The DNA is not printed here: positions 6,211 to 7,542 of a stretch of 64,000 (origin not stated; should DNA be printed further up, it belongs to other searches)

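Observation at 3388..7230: Rv3806c-like UbiA enzyme near a PAP2-type membrane enzyme: candidate polyprenyl-phospho-pentofuranose (DPR/DPA-like) donor pathway outside Actinobacteria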

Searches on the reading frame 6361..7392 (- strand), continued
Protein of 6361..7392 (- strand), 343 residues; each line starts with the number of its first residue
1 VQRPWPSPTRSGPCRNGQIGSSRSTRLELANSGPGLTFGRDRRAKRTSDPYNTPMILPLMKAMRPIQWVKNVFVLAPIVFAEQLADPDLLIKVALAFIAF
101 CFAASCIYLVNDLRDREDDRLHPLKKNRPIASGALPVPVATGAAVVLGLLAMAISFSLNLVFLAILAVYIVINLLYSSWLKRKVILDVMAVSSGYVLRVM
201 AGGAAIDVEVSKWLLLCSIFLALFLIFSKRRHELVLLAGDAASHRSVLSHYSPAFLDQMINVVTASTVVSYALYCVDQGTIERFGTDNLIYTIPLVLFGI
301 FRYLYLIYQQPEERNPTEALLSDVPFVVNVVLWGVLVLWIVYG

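Call 36: find_related_loci(query=A1, collection=genome_contigs, flank=10000)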
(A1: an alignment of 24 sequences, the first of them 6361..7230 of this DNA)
Query A1 (289 aa) in genome_contigs; peptide patterns used: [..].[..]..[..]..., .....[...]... (x = any residue, [..] = any of these).
600 stretches matched a pattern (row limit reached: there are more); 578 encode a relative of the query (tblastn E <= 1e-3); the best 80 are kept; 80 distinct loci.
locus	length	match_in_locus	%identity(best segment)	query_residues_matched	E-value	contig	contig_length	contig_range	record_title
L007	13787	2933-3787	69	2-286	2e-129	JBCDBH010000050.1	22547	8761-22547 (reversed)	MAG: Acidobacteriota bacterium isolate P01_F01_bin.79 k141_1716740_length_22547_cov_12.0000, whole genome shotgun sequen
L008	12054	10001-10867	75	1-289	1e-127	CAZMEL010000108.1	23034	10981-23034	MAG TPA_asm: uncultured Thermoanaerobaculia bacterium isolate binchicken_co237_100 genome assembly, contig: NODE_1087_le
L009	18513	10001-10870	65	1-288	5e-120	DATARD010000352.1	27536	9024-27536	MAG TPA_asm: Thermoanaerobaculia bacterium isolate SMAG_U5484 k141_1545160, whole genome shotgun sequence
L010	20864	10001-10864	64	1-288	1e-114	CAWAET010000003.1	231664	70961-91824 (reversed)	MAG: Thermoanaerobaculia bacterium isolate MFD03551.bin.2.56 genome assembly, contig: contig_16850, whole genome shotgun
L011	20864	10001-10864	61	1-288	2e-113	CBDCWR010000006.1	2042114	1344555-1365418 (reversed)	MAG: Candidatus Multivoraceae bacterium isolate 652d70b7-ea99-405b-b753-5a6e501b7d32 genome assembly, contig: contig_6,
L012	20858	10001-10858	63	4-289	8e-112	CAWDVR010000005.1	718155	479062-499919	MAG: uncultured Acidobacteriota bacterium isolate MFD05747.bin.1.28 genome assembly, contig: contig_43653, whole genome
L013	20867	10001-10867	58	1-289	4e-108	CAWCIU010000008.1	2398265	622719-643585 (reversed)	MAG: uncultured Acidobacteriota bacterium isolate MFD04580.bin.1.152 genome assembly, contig: contig_3330, whole genome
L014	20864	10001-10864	63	1-288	8e-108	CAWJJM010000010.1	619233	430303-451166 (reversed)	MAG: uncultured Acidobacteriota bacterium isolate MFD05684.bin.2.274 genome assembly, contig: contig_77181, whole genome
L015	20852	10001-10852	61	4-288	1e-106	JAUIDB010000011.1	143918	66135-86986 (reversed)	MAG: Thermoanaerobaculia bacterium isolate 7_bin.54 NODE_238_length_143918_cov_1.681823, whole genome shotgun sequence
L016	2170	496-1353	62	4-289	2e-111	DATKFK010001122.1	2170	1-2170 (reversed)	MAG TPA_asm: Thermoanaerobaculia bacterium isolate SMAG_U14523 k141_5055077, whole genome shotgun sequence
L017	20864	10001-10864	59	1-288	5e-103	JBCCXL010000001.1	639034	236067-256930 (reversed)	MAG: Acidobacteriota bacterium isolate P01_F01_bin.125 k141_2285582_length_639034_cov_20.4810, whole genome shotgun sequ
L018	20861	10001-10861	61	2-288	6e-102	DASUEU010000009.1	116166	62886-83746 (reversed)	MAG TPA_asm: Thermoanaerobaculia bacterium isolate SMAG_U1361 k141_127571, whole genome shotgun sequence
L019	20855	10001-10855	64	5-289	3e-100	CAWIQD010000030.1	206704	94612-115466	MAG: uncultured Acidobacteriota bacterium isolate MFD01721.bin.1.17 genome assembly, contig: contig_66973, whole genome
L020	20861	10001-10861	64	2-288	5e-100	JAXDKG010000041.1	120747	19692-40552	MAG: Acidobacteriota bacterium isolate BP_59 scaffold_1616347, whole genome shotgun sequence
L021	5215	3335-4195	60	2-288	8e-100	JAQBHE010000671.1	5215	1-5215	MAG: Holophagae bacterium isolate MAG_452_bin-34 452_bin-34_ctg-671, whole genome shotgun sequence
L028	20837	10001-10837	53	1-279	7e-92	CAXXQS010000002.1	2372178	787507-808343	MAG: Myxococcota bacterium isolate 4c7ae828-ac37-49c6-a807-d9517c02c23a genome assembly, contig: contig_2, whole genome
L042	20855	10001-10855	49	5-289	4e-88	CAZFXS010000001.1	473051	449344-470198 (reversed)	MAG TPA_asm: uncultured Chlorobiaceae bacterium isolate SRP237561_co1_246 genome assembly, contig: NODE_4_length_473051_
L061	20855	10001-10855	50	5-289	1e-85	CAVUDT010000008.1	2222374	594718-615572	MAG: uncultured Acidobacteriota bacterium isolate MFD02840.bin.1.7 genome assembly, contig: contig_595, whole genome sho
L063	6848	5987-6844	50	3-288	7e-85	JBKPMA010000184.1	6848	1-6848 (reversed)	MAG: Acidobacteriota bacterium isolate GS_HAYS_MAG_00078 GS_HAYS_000002014522, whole genome shotgun sequence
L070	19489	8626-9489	49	1-288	1e-84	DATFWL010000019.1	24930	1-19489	MAG TPA_asm: Vicinamibacterales bacterium isolate SMAG_U9489 k141_16128373, whole genome shotgun sequence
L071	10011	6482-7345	46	2-289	2e-84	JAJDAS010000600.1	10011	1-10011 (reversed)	MAG: Nitrospinia bacterium isolate OFTM173 OFTM173_599, whole genome shotgun sequence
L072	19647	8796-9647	51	5-288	2e-84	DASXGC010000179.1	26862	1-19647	MAG TPA_asm: Vicinamibacterales bacterium isolate SMAG_U5154 k141_2162984, whole genome shotgun sequence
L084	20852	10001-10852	50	5-288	3e-83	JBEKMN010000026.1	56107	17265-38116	MAG: Terriglobia bacterium isolate SPRUCE 395 SPRUCE_395_26, whole genome shotgun sequence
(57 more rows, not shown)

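Call 40: search_protein_families(library=pfam, proteins=[L061:10930-12225:+, L070:13231-14298:+, L009:4077-5627:-, L061:13243-14529:+, L028:9370-9882:-, L063:3129-4403:-, L042:8300-9976:+, L071:3752-4930:+, L072:7551-8078:-, L042:5348-7183:+], max_evalue=0.001)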
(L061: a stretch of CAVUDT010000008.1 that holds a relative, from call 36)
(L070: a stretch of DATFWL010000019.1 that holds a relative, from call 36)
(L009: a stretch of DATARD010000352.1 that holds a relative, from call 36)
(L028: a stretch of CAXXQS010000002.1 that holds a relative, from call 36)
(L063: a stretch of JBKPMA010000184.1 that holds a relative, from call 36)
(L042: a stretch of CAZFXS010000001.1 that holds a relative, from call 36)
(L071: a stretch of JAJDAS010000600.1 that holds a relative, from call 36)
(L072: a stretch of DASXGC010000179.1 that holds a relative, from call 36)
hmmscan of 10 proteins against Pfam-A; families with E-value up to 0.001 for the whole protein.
L061:10930-12225:+ (431 aa): 1 family
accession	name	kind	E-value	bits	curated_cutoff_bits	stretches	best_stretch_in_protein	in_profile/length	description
PF04015.17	DUF362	-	4.8e-20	72.9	24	1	40-251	2-200/200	Domain of unknown function (DUF362)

L070:13231-14298:+ (355 aa): 3 families
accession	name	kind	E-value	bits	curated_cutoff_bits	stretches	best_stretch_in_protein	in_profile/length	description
PF00534.26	Glycos_transf_1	-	2.2e-18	66.8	26.4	1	176-330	17-168/172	Glycosyl transferases group 1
PF13692.12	Glyco_trans_1_4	-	4.4e-17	63.1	27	1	177-314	4-136/142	Glycosyl transferases group 1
PF13524.12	Glyco_trans_1_2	-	0.00086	19.7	25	0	235-337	27-132/144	Glycosyl transferase-like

L009:4077-5627:- (516 aa): 5 families
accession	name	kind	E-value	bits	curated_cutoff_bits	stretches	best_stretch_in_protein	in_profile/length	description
PF02786.22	CPSase_L_D2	-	1.7e-76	256.9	19.8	1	125-330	2-208/211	Carbamoyl-phosphate synthase L chain, ATP binding domain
PF00289.28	Biotin_carb_N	-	1.2e-44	151.7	25.5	1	11-119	2-110/110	Biotin carboxylase, N-terminal domain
PF02785.25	Biotin_carb_C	-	5.8e-39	133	32.4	1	345-451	1-107/108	Biotin carboxylase C-terminal domain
PF07478.18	Dala_Dala_lig_C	-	2e-13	50.8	24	1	151-300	26-174/204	D-ala D-ala ligase C-terminus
PF02222.28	ATP-grasp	-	4.7e-07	30.1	27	1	149-301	18-162/179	ATP-grasp domain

L061:13243-14529:+ (428 aa): 4 families
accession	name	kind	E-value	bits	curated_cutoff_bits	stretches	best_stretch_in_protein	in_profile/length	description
PF00534.26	Glycos_transf_1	-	1.3e-13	51.3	26.4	1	210-363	6-171/172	Glycosyl transferases group 1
PF13692.12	Glyco_trans_1_4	-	2e-13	51.2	27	1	219-347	3-139/142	Glycosyl transferases group 1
PF13579.12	Glyco_trans_4_4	-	7.7e-06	26.8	29.7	1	16-194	1-155/158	Glycosyl transferase 4-like domain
PF20706.3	GT4-conflict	-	3.7e-05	23.3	26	1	268-317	263-313/385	Family 4 Glycosyltransferase in conflict systems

L028:9370-9882:- (170 aa): 2 families
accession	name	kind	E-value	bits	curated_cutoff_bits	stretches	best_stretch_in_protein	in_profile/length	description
PF00072.30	Response_reg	-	1.9e-26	92.9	30.2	1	54-165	1-110/111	Response regulator receiver domain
PF23198.2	PDE8A_N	-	8.4e-05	22.9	29.6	1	65-137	24-97/147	PDE8A-like, N-terminal domain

L063:3129-4403:- (424 aa): 7 families
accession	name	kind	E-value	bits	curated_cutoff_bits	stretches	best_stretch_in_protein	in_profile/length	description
PF01071.24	GARS_A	-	1.3e-70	237.6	27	1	102-295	2-194/194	Phosphoribosylglycinamide synthetase, ATP-grasp (A) domain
PF02844.21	GARS_N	-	4.8e-35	120.8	29.5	1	1-100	1-100/100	Phosphoribosylglycinamide synthetase, N domain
PF02843.22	GARS_C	-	2.9e-30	104.9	34.8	1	330-421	1-92/92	Phosphoribosylglycinamide synthetase, C domain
PF02786.22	CPSase_L_D2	-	3e-07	30.6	19.8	1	104-248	3-142/211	Carbamoyl-phosphate synthase L chain, ATP binding domain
PF02222.28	ATP-grasp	-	1.2e-06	28.7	27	1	109-189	2-75/179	ATP-grasp domain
PF08443.16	RimK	-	5.3e-05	23.4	21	1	103-171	4-72/188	RimK-like ATP-grasp domain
PF13549.11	ATP-grasp_5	-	0.00014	21.8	27.6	1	103-148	12-55/221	ATP-grasp domain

L042:8300-9976:+ (558 aa): 1 family
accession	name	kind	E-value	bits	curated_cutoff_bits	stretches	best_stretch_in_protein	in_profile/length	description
PF01642.28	MM_CoA_mutase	-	5.6e-227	754.8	22.1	1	36-550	2-512/512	Methylmalonyl-CoA mutase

L071:3752-4930:+ (392 aa): 1 family
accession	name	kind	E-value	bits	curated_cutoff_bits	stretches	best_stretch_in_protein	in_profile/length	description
PF01075.23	Glyco_transf_9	-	3.9e-34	118.5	22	1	122-358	2-239/247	Glycosyltransferase family 9 (heptosyltransferase)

L072:7551-8078:- (175 aa): 0 families

L042:5348-7183:+ (611 aa): 4 families
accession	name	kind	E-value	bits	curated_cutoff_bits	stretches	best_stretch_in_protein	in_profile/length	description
PF01119.25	DNA_mis_repair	-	1.7e-37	128.1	26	1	210-326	2-118/119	DNA mismatch repair protein, C-terminal domain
PF08676.16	MutL_C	-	2.4e-36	125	25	1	428-567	3-142/142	MutL C terminal dimerisation domain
PF13589.12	HATPase_c_3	-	3.7e-11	43.6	25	1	26-125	4-103/137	Histidine kinase-, DNA gyrase B-, and HSP90-like ATPase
PF02518.31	HATPase_c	-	1.4e-07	32.4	26.4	1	24-87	5-64/111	Histidine kinase-, DNA gyrase B-, and HSP90-like ATPase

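Call 61: search_protein_families(library=ncbifam, proteins=[L084:10001-10852:+, L061:10001-10855:+], max_evalue=0.00001)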
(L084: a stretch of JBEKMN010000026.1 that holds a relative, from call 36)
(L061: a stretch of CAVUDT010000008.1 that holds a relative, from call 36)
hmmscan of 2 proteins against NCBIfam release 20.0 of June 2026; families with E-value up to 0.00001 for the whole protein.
L084:10001-10852:+ (284 aa): 7 families
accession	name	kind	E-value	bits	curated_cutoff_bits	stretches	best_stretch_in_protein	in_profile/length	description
NF008977.0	PRK12324.1-2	equivalog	7.4e-89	298.1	234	1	2-284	6-288/297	decaprenyl-phosphate phosphoribosyltransferase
NF008978.0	PRK12324.1-4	equivalog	3.1e-62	210.4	207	1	1-284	35-320/322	decaprenyl-phosphate phosphoribosyltransferase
NF006088.0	PRK08238.1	equivalog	4.2e-54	184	351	1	2-279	196-476/482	UbiA family prenyltransferase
NF008976.0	PRK12324.1-1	equivalog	1.3e-40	139.7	474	1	2-280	22-300/306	decaprenyl-phosphate phosphoribosyltransferase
NF009523.0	PRK12884.1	equivalog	6.3e-14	51.8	269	1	11-170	17-170/279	prenyltransferase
TIGR01473.1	cyoE_ctaB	equivalog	4.3e-08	33.3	210.3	1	34-159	36-163/281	heme o synthase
TIGR01474.1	ubiA_proteo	equivalog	5.9e-06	26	275.45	1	43-142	51-149/282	4-hydroxybenzoate octaprenyltransferase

L061:10001-10855:+ (285 aa): 9 families
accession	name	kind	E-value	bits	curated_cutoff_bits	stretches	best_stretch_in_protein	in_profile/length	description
NF008977.0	PRK12324.1-2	equivalog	4.3e-85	285.7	234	1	4-284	8-288/297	decaprenyl-phosphate phosphoribosyltransferase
NF008978.0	PRK12324.1-4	equivalog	2.1e-68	230.7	207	1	2-284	36-320/322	decaprenyl-phosphate phosphoribosyltransferase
NF006088.0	PRK08238.1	equivalog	3.8e-51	174.2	351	1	4-280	198-477/482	UbiA family prenyltransferase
NF008976.0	PRK12324.1-1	equivalog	1.4e-47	162.6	474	1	2-281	22-301/306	decaprenyl-phosphate phosphoribosyltransferase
NF009523.0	PRK12884.1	equivalog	6.4e-14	51.8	269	1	19-164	26-162/279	prenyltransferase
NF045897.1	SCO3242_trans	equivalog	1e-06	28.6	260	1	18-98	21-94/287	SCO3242 family prenyltransferase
NF035940.1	prenyl_rel_EboC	equivalog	1.6e-06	27.7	250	1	40-153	50-157/292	UbiA-like protein EboC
NF005742.0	PRK07566.1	equivalog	4.5e-06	26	313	1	32-162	64-198/315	chlorophyll synthase ChlG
TIGR01473.1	cyoE_ctaB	equivalog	4.7e-06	26.6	210.3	0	43-136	45-140/281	heme o synthase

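Call 71: search_solved_structures(query=L061:10930-12225:+, max_evalue=1)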
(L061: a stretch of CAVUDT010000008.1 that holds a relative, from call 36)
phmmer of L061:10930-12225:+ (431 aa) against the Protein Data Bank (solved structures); distinct sequences matched with E-value up to 1: 3.
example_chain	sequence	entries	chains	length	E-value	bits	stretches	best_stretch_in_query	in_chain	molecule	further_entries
5kxi_A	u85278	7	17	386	0.67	12.2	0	99-142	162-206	Neuronal acetylcholine receptor subunit alpha-4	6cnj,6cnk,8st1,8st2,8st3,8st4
6ur8_A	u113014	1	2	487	0.9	11.8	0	99-142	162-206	Chimera of soluble cytochrome b562 (BRIL) and neuronal acetylcholine receptor subunit alph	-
6usf_A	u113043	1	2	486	0.95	11.7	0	99-142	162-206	chimera of soluble cytochrome b562 (BRIL) and neuronal acetylcholine receptor subunit alph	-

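Call 93: list_cluster_members(proteins=[window:6361-7230:-, P0121, window:4595-6370:+])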
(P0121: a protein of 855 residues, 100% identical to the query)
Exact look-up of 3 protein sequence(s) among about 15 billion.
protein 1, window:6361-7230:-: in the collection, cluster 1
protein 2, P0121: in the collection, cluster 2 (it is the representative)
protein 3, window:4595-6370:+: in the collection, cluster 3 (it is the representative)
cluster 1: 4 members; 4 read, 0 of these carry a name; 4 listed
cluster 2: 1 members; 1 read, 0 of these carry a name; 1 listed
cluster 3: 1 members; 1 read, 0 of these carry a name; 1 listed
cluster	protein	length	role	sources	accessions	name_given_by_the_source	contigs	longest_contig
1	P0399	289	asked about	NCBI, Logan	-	-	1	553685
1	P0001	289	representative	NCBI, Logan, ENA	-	-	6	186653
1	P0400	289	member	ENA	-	-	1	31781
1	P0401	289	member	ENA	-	-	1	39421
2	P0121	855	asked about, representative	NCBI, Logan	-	-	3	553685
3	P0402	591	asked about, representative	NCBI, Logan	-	-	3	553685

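Call 94: find_encoding_contigs(protein=P0399, flank=10000, max_places=1)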
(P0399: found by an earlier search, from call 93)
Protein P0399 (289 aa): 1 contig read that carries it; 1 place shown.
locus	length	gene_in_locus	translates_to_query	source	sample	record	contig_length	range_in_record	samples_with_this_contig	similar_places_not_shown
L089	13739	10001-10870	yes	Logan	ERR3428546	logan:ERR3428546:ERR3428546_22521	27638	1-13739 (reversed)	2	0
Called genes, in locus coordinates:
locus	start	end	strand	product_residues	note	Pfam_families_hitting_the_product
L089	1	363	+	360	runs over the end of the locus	-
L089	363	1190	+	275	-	PF00535:Glycos_transf_2, PF10111:Glyco_tranf_2_2, PF13641:Glyco_tranf_2_3, PF13632:Glyco_trans_2_3 (weak)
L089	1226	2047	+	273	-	PF02527:GidB (weak), PF13489:Methyltransf_23, PF01209:Ubie_methyltran, PF05175:MTS (weak), PF13847:Methyltransf_31, PF08241:Methyltransf_11, PF08242:Methyltransf_12, PF13649:Methyltransf_25, +1 more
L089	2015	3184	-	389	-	PF00535:Glycos_transf_2, PF26629:GT2_TM_C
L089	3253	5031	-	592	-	-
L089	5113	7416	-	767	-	PF13432:TPR_16 (faint), PF13428:TPR_14 (faint)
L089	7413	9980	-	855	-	-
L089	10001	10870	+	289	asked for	PF01040:UbiA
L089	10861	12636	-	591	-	PF13231:PMT_2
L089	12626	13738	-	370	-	?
